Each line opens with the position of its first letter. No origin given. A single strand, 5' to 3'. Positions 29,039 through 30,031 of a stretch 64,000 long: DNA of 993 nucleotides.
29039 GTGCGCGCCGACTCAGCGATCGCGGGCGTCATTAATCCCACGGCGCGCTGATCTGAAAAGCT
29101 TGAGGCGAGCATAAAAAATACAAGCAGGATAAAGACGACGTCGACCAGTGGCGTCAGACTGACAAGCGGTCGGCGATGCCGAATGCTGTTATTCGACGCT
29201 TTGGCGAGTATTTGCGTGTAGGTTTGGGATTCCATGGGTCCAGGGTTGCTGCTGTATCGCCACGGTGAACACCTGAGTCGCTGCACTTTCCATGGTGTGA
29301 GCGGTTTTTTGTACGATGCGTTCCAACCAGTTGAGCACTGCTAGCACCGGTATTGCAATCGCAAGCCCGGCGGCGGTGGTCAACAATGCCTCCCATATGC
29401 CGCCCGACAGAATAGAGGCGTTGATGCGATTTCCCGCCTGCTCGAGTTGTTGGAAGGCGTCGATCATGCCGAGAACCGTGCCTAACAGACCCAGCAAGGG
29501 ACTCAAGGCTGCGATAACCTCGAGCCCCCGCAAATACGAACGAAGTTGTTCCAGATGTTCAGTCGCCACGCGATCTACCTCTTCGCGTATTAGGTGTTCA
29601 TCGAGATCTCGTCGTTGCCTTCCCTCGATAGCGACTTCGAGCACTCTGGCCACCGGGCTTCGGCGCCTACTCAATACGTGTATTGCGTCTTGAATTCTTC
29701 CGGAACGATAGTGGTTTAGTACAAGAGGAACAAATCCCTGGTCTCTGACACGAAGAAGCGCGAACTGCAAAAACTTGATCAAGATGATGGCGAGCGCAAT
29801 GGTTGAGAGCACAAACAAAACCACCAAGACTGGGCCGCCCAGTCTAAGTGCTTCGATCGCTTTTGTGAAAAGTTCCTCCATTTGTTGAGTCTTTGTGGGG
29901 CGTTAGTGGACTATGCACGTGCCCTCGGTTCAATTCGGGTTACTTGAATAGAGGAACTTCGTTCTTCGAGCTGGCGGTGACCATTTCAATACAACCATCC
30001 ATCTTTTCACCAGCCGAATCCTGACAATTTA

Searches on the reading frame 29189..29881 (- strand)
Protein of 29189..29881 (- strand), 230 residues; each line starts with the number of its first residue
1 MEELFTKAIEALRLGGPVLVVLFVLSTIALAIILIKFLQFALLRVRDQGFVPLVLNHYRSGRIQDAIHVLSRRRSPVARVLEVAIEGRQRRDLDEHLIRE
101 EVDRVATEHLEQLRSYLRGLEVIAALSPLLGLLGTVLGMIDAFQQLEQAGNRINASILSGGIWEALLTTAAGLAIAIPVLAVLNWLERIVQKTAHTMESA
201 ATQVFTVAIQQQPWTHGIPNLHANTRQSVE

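Call 10: search_protein_families(library=pfam, proteins=[window:29189-29881:-], max_evalue=0.01)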
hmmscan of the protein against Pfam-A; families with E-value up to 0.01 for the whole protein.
window:29189-29881:- (230 aa): 3 families
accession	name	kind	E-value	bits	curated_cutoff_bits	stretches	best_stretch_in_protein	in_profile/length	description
PF01618.21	MotA_ExbB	-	2e-30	105.6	22.9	1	75-198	4-126/127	MotA/TolQ/ExbB proton channel family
PF18920.5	DUF5671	-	0.0042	17.4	28.4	1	128-208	8-85/132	Domain of unknown function (DUF5671)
PF22022.2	Phage_int_M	-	0.009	16.7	27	0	179-212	49-83/96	Phage integrase central domain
